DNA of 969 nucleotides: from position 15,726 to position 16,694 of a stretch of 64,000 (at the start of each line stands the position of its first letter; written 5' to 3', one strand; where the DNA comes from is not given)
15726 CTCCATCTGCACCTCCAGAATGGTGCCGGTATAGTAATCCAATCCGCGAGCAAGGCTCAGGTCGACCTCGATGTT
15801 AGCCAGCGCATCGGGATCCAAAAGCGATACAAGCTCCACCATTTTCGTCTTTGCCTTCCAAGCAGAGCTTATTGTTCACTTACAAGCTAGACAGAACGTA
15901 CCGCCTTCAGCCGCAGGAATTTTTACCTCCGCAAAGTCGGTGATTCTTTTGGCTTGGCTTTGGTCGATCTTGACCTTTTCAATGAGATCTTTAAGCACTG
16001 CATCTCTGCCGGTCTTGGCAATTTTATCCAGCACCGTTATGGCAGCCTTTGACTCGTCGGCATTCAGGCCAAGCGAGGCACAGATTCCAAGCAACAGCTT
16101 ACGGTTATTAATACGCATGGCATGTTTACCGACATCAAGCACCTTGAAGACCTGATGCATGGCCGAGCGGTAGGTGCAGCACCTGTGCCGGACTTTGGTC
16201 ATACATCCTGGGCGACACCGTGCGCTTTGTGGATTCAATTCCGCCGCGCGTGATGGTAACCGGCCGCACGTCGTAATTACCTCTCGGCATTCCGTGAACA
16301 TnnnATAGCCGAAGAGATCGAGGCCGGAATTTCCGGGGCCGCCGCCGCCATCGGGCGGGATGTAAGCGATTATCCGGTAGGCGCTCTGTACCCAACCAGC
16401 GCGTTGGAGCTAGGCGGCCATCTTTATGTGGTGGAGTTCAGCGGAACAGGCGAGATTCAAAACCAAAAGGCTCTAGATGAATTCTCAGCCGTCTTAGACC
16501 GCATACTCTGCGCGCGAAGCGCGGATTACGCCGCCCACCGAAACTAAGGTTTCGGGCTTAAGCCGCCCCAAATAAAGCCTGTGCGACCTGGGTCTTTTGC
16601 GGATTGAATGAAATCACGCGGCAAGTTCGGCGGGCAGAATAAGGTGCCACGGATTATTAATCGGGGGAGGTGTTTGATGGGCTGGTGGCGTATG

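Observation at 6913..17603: Arn-like but more elaborate amino-sugar tailoring operon (DegT, SDR, ATP-grasp, two methyltransferases, phosphoesterase, two BNR propellers, WbqC)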

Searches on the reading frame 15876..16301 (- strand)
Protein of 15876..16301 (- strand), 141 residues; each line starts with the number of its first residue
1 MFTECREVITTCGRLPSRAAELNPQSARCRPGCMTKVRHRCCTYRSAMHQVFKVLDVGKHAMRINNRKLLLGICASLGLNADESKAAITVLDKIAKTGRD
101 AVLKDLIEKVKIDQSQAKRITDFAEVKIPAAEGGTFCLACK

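Call 12: search_protein_families(library=pfam, proteins=[window:15876-16301:-], max_evalue=0.01)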
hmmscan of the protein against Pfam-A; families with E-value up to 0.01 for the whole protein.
window:15876-16301:- (141 aa): 0 families

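Call 92: search_solved_structures(query=window:15876-16301:-, max_evalue=1)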
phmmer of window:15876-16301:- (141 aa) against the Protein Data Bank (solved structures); distinct sequences matched with E-value up to 1: 7.
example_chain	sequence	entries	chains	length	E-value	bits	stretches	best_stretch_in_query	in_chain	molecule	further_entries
3net_A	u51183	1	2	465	4.7e-09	40.1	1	48-126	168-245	Histidyl-tRNA synthetase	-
6nhi_A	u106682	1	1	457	0.00062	23.5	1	50-114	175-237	Histidine--tRNA ligase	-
5w6m_A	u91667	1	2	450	0.046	17.4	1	48-125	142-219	Histidine--tRNA ligase, cytoplasmic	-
4g84_A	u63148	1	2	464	0.046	17.4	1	48-125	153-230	Histidine--tRNA ligase, cytoplasmic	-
4phc_A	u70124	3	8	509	0.048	17.4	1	48-125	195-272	Histidine--tRNA ligase, cytoplasmic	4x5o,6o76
4g85_A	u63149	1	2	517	0.049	17.3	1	48-125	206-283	Histidine-tRNA ligase, cytoplasmic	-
3hri_A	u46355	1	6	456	0.15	15.7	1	55-114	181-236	Histidyl-tRNA synthetase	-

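Call 94: search_protein_families(library=pfam, proteins=[window:15876-16301:-], max_evalue=1)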
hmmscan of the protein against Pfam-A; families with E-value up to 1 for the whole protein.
window:15876-16301:- (141 aa): 0 families

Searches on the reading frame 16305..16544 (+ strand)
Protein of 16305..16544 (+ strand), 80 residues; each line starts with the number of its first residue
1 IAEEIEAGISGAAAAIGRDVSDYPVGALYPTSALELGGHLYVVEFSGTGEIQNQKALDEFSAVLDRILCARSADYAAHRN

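Call 94: search_protein_families(library=pfam, proteins=[window:16305-16544:+], max_evalue=1)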
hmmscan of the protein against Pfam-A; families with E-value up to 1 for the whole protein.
window:16305-16544:+ (80 aa): 1 family
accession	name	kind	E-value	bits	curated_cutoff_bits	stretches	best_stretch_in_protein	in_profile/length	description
PF23572.1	GH3_C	-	0.0025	18.9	23.6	1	4-79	2-74/119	GH3 family C-terminal domain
